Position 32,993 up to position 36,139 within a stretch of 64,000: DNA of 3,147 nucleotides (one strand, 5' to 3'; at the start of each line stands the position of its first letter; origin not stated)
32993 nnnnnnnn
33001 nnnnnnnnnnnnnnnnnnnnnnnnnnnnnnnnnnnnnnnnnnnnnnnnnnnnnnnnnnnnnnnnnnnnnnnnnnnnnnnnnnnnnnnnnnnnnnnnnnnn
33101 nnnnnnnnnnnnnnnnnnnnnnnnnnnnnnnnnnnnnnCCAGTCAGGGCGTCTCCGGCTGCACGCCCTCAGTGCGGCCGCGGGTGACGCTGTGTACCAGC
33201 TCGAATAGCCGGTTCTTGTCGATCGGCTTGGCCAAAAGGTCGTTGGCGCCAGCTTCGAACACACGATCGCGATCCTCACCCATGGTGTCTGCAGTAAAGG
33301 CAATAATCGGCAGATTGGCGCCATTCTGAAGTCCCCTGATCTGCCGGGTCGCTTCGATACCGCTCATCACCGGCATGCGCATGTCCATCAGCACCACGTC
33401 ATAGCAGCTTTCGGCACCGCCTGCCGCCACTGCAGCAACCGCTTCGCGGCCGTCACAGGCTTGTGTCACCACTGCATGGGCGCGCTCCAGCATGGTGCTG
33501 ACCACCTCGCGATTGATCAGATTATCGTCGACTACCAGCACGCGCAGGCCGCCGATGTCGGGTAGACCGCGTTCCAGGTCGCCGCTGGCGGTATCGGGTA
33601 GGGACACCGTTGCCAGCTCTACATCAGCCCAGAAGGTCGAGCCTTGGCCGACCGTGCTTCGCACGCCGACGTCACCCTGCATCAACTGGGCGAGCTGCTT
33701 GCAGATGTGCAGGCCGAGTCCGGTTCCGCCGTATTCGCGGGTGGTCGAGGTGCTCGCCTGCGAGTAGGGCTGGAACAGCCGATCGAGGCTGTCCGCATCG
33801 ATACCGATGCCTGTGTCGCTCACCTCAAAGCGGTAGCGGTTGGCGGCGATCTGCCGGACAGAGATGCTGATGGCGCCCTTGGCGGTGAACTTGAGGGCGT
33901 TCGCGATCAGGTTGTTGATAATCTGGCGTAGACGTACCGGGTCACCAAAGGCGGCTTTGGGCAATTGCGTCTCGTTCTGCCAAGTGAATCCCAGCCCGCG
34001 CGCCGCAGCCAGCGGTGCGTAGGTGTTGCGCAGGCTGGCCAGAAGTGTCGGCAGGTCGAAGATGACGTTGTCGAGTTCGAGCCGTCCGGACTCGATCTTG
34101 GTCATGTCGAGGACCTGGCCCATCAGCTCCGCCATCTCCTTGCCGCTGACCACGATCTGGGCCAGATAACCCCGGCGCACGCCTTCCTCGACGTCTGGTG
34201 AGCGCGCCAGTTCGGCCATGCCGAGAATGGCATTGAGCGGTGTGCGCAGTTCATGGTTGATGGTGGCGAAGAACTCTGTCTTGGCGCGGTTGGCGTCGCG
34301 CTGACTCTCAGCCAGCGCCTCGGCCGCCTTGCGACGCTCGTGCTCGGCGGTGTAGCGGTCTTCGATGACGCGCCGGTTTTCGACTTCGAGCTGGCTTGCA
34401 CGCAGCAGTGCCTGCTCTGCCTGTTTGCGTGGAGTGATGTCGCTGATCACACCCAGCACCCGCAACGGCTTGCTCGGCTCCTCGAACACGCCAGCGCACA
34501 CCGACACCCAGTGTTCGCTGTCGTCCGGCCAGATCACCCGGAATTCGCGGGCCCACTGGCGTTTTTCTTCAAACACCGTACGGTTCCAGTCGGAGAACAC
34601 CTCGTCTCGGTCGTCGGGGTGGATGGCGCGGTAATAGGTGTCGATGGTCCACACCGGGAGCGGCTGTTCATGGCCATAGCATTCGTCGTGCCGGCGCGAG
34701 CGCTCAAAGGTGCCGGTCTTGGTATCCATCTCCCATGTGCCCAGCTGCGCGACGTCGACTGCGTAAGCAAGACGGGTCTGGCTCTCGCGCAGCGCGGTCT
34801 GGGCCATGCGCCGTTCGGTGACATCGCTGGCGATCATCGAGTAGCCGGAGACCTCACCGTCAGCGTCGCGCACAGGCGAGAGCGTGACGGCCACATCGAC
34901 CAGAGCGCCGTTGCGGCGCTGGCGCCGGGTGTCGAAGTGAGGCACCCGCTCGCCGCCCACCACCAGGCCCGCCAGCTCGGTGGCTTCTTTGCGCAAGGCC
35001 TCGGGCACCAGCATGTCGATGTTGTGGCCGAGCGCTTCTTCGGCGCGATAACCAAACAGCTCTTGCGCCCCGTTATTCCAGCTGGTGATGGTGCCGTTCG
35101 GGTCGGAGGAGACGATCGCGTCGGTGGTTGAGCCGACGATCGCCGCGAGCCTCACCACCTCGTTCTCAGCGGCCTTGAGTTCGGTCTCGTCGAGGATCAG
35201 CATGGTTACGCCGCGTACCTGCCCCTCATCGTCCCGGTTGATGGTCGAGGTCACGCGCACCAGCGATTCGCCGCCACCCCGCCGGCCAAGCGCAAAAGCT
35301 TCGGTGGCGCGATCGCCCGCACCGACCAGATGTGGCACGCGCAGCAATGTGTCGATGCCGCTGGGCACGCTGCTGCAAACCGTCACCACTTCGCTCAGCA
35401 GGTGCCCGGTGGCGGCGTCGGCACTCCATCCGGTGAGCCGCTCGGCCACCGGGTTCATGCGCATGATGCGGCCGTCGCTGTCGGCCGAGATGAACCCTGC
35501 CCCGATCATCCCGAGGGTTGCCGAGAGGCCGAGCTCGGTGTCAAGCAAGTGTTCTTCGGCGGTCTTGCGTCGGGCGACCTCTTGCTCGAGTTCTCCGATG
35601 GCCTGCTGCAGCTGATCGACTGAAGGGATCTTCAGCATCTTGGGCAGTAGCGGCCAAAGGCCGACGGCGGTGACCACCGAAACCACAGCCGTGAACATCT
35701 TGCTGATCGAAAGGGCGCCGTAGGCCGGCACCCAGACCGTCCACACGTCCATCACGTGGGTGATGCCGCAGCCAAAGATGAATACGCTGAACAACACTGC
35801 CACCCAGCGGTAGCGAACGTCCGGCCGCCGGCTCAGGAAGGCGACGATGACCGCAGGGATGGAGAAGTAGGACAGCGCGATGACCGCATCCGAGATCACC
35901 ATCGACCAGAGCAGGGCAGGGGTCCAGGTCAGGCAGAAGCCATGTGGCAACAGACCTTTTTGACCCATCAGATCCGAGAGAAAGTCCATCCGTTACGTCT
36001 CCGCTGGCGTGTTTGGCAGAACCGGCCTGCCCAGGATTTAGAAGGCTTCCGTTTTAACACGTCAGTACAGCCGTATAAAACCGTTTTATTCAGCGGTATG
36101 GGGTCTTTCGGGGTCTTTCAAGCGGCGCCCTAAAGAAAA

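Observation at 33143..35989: Hybrid histidine kinase with a plant-type ethylene-binding domain (ETR1-like, Cys-x3-His copper site intact)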

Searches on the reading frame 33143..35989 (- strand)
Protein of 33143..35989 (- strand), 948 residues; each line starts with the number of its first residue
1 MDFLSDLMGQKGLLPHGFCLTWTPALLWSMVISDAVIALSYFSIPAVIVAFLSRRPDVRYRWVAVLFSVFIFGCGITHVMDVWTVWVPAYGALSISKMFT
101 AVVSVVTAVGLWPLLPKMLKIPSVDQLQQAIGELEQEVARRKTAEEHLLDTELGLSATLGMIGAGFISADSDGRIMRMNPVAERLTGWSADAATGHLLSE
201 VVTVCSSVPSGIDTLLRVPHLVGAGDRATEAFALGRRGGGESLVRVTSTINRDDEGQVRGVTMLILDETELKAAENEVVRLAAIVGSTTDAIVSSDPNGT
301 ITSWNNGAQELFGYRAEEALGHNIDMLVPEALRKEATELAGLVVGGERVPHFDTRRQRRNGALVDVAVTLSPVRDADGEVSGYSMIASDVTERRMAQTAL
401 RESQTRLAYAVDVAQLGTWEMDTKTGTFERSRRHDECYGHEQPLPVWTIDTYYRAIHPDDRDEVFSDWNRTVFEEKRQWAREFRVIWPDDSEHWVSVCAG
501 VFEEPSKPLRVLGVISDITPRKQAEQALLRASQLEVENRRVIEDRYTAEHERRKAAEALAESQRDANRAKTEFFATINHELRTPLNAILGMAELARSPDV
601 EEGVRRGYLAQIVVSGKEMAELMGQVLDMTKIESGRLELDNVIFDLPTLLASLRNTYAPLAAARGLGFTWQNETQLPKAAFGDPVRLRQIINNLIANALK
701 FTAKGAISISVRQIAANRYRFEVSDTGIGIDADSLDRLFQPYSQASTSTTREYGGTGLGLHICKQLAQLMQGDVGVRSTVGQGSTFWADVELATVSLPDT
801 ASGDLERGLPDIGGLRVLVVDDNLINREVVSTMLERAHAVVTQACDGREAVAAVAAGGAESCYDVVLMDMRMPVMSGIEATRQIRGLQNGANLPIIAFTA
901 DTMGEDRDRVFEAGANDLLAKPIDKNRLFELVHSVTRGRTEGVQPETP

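Call 3: search_protein_families(library=pfam, proteins=[window:33143-35989:-], max_evalue=0.1)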
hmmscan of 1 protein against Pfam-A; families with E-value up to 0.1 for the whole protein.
window:33143-35989:- (948 aa): 11 families
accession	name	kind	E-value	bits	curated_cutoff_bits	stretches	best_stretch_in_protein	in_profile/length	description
PF25487.1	ETR1_N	-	4e-35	120.4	27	1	26-121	2-97/97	Ethylene receptor 1-like, N-terminal domain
PF00989.32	PAS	-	3.5e-31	108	22.6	2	281-390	3-113/113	PAS fold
PF02518.31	HATPase_c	-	9.5e-31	107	26.4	1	682-792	1-109/111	Histidine kinase-, DNA gyrase B-, and HSP90-like ATPase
PF08448.16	PAS_4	-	2.7e-28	98.9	23.1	2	287-394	3-109/110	PAS fold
PF00072.30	Response_reg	-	1.7e-26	93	30.2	1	817-932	1-110/111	Response regulator receiver domain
PF13426.13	PAS_9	-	2.2e-25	89.4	27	2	290-392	2-103/103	PAS domain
PF08447.18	PAS_3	-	7.2e-23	81.1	25.6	2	434-515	8-89/89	PAS fold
PF00512.31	HisKA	-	1.2e-15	57.8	26.9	1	569-635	1-66/66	His Kinase A (phospho-acceptor) domain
PF13188.13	PAS_8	-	5.3e-10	39.3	21.8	2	280-330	2-53/65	PAS domain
PF13596.12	PAS_10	-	9.4e-05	23.5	22.1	1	291-391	11-106/106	PAS domain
PF13589.12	HATPase_c_3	-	0.0012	19.3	25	1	689-762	5-79/137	Histidine kinase-, DNA gyrase B-, and HSP90-like ATPase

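Call 4: search_protein_families(library=ncbifam, proteins=[window:33143-35989:-], max_evalue=0.1)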
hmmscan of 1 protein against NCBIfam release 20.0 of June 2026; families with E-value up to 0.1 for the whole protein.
window:33143-35989:- (948 aa): 170 families (the best 25 are shown)
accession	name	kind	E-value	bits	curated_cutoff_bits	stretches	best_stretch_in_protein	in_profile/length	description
TIGR02956.1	TMAO_torS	equivalog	4.6e-92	309.7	676.5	1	529-940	431-824/967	TMAO reductase system sensor histidine kinase/response regulator TorS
NF008318.0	PRK11107.1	equivalog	3.5e-91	306.7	890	2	564-796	287-522/920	two-component sensor histidine kinase BarA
NF008302.0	PRK11091.1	equivalog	9.1e-85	285.4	838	1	551-937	268-644/779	aerobic respiration two-component sensor histidine kinase ArcB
NF041947.1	LuxQ_Vibrio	equivalog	2.5e-84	283.7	1200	1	556-930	459-833/843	quorum-sensing autoinducer 2 sensor kinase/phosphatase LuxQ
NF008099.0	PRK10841.1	equivalog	4.1e-72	243.3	920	2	557-792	457-690/949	two-component system sensor histidine kinase RcsC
NF011874.0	PRK15347.1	equivalog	7e-72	242.8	852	2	553-805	378-627/921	two component system sensor kinase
NF045901.1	HisKinLetSLeg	equivalog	4.2e-67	226.9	1650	2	565-794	288-520/906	two-component system sensor histidine kinase LetS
NF038297.2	hybrid_HK_HrmK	equivalog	2.1e-66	224.9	725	1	561-933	226-605/607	hybrid histidine kinase/response regulator HrmK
NF008543.0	PRK11466.1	equivalog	5.7e-55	186.6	982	1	558-937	433-799/914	TMAO reductase system sensor histidine kinase/response regulator TorS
NF046044.1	PnpS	equivalog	1.2e-52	179.2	400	1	564-787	164-386/390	two-component system histidine kinase PnpS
NF041832.1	near_NosP_CTERM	subfamily_domain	1.6e-52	178.9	400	1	565-931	2-365/370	NahK/ErcS family hybrid sensor histidine kinase/response regulator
NF007420.1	PRK09959.1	equivalog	2.2e-51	174.6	1995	1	561-926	703-1064/1197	acid-sensing system histidine kinase EvgS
NF052573.1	HisKinEspAMyxo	equivalog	4.1e-49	167.3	1400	3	685-933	502-747/755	serine histidine kinase EspA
NF047874.1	MASE3_PAS_HK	subfamily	1.7e-47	162.6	560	2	452-792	310-625/655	MASE3 domain-containing sensor histidine kinase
TIGR02966.1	phoR_proteo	equivalog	2e-47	161.8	334.2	2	565-788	109-331/333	phosphate regulon sensor histidine kinase PhoR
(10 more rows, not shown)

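Call 11: find_encoding_contigs(protein=window:33143-35989:-, flank=5000, max_places=4)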
Protein window:33143-35989:- (948 aa): 2 contigs read that carry it; 2 places shown.
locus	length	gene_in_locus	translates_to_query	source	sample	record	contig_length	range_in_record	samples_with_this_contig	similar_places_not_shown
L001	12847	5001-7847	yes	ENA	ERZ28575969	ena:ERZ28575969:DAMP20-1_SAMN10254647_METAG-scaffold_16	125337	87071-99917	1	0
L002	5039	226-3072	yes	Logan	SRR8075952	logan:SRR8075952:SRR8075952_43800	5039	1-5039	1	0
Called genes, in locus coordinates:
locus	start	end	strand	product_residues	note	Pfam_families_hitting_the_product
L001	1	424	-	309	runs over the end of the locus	PF06189:5-nucleotidase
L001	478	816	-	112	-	PF00543:P-II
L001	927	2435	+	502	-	PF00342:PGI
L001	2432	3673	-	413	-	PF01546:Peptidase_M20, PF07687:M20_dimer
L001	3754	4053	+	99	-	-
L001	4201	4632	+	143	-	PF01475:FUR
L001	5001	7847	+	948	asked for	PF25487:ETR1_N, PF00989:PAS, PF08448:PAS_4, PF00989:PAS, PF08448:PAS_4, PF13426:PAS_9, PF08447:PAS_3, PF00512:HisKA, +3 more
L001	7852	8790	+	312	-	-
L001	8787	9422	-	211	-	PF21982:RecX_HTH1 (faint), PF02631:RecX_HTH2, PF21981:RecX_HTH3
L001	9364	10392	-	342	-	PF00154:RecA_N, PF06745:ATPase (weak), PF08423:Rad51 (weak), PF27531:MT3502_N (weak), PF01637:ATPase_2 (weak), PF21096:RecA_C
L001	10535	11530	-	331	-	-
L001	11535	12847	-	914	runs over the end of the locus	PF10150:RNase_E_G, PF20833:RNase_E_G_Thio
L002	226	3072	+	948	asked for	PF25487:ETR1_N, PF00989:PAS, PF08448:PAS_4, PF00989:PAS, PF08448:PAS_4, PF13426:PAS_9, PF08447:PAS_3, PF00512:HisKA, +3 more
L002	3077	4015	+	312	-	-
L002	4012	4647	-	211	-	PF21982:RecX_HTH1 (faint), PF02631:RecX_HTH2, PF21981:RecX_HTH3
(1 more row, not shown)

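Call 48: search_protein_families(library=pfam, alignment_id=A4, max_evalue=0.00001)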
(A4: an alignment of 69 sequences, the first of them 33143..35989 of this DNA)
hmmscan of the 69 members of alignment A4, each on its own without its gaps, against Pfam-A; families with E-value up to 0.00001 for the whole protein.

A. member 1, window:33143-35989:- (948 aa): 9 families
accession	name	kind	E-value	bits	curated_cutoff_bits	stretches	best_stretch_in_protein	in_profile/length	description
PF25487.1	ETR1_N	-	4e-35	120.4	27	1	26-121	2-97/97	Ethylene receptor 1-like, N-terminal domain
PF00989.32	PAS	-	3.5e-31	108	22.6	2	281-390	3-113/113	PAS fold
PF02518.31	HATPase_c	-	9.5e-31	107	26.4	1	682-792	1-109/111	Histidine kinase-, DNA gyrase B-, and HSP90-like ATPase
PF08448.16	PAS_4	-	2.7e-28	98.9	23.1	2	287-394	3-109/110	PAS fold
PF00072.30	Response_reg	-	1.7e-26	93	30.2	1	817-932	1-110/111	Response regulator receiver domain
PF13426.13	PAS_9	-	2.2e-25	89.4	27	1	290-392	2-103/103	PAS domain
PF08447.18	PAS_3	-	7.2e-23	81.1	25.6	2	434-515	8-89/89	PAS fold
PF00512.31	HisKA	-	1.2e-15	57.8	26.9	1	569-635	1-66/66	His Kinase A (phospho-acceptor) domain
PF13188.13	PAS_8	-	5.3e-10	39.3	21.8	0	280-330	2-53/65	PAS domain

B. families by the number of members that match (of 69 scanned): 19 families
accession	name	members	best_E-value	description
PF25487.1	ETR1_N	69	1.1e-41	Ethylene receptor 1-like, N-terminal domain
PF02518.31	HATPase_c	64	5.2e-58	Histidine kinase-, DNA gyrase B-, and HSP90-like ATPase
PF00512.31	HisKA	46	1.8e-33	His Kinase A (phospho-acceptor) domain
PF13426.13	PAS_9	37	2e-31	PAS domain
PF00989.32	PAS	35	8.4e-37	PAS fold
PF00072.30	Response_reg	35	4.4e-33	Response regulator receiver domain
PF08448.16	PAS_4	32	5e-32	PAS fold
PF13188.13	PAS_8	30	8.5e-15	PAS domain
PF08447.18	PAS_3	26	2.1e-23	PAS fold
PF07536.20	HWE_HK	7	6.7e-22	HWE histidine kinase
PF07568.18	HisKA_2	7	1.4e-21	Histidine kinase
PF13581.12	HATPase_c_2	6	3.4e-08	Histidine kinase-like ATPase domain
PF00563.25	EAL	2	5.5e-79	EAL domain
PF00990.26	GGDEF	2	7.2e-52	Diguanylate cyclase, GGDEF domain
PF01627.28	Hpt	2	2.5e-09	Hpt domain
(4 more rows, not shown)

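Call 56: find_encoding_contigs(protein=window:33143-35989:-, flank=10000, max_places=1)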
Protein window:33143-35989:- (948 aa): 2 contigs read that carry it; 1 place shown.
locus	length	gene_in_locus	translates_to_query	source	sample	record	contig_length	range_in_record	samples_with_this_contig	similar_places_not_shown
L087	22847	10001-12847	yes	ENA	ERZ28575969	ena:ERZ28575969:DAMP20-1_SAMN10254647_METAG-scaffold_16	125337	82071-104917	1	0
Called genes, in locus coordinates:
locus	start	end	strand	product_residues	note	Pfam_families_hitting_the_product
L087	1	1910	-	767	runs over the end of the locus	PF13491:FtsK_4TM, PF17854:FtsK_alpha, PF01580:FtsK_SpoIIIE, PF09397:FtsK_gamma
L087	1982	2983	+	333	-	PF01180:DHO_dh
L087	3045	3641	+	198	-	PF01812:5-FTHF_cyc-lig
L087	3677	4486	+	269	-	PF08668:HDOD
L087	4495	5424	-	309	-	PF06189:5-nucleotidase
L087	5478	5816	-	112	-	PF00543:P-II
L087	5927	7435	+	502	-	PF00342:PGI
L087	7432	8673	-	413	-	PF01546:Peptidase_M20, PF07687:M20_dimer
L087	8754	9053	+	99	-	-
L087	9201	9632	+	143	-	PF01475:FUR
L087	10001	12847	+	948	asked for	PF25487:ETR1_N, PF00989:PAS, PF08448:PAS_4, PF00989:PAS, PF08448:PAS_4, PF13426:PAS_9, PF08447:PAS_3, PF00512:HisKA, +3 more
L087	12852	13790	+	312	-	-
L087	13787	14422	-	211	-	PF21982:RecX_HTH1 (faint), PF02631:RecX_HTH2, PF21981:RecX_HTH3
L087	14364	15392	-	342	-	PF00154:RecA_N, PF06745:ATPase (weak), PF08423:Rad51 (weak), PF27531:MT3502_N (weak), PF01637:ATPase_2 (weak), PF21096:RecA_C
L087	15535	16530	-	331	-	-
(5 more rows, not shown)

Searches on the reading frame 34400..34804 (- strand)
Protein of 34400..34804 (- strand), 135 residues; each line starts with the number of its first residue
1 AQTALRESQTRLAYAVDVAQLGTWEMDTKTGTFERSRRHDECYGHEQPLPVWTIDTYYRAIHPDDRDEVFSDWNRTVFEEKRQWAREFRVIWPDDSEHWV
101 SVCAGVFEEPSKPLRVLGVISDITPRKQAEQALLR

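Call 66: search_protein_families(library=pfam, proteins=[window:34400-34804:-], max_evalue=0.01)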
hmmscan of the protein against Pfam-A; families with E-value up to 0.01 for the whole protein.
window:34400-34804:- (135 aa): 2 families
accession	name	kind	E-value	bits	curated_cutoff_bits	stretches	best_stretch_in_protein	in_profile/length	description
PF08447.18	PAS_3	-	6.9e-13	49.1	25.6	1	38-120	7-89/89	PAS fold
PF08448.16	PAS_4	-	0.0079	16.9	23.1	0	59-128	41-110/110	PAS fold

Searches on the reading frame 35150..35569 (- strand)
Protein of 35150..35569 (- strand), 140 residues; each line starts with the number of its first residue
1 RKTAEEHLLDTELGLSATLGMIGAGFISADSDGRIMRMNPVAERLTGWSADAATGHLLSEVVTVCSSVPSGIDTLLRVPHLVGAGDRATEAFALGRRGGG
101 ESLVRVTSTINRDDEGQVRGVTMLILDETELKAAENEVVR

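Call 66: search_protein_families(library=pfam, proteins=[window:35150-35569:-], max_evalue=0.01)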
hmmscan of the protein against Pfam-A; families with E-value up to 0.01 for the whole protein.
window:35150-35569:- (140 aa): 4 families
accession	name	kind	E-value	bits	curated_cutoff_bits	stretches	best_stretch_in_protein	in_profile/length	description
PF00989.32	PAS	-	1.9e-10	41.2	22.6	1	22-127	10-112/113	PAS fold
PF08448.16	PAS_4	-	1.8e-09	38.3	23.1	1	24-132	6-109/110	PAS fold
PF13426.13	PAS_9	-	5.4e-05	23.9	27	1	25-130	3-103/103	PAS domain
PF13188.13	PAS_8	-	0.0022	18.3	21.8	1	23-60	11-45/65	PAS domain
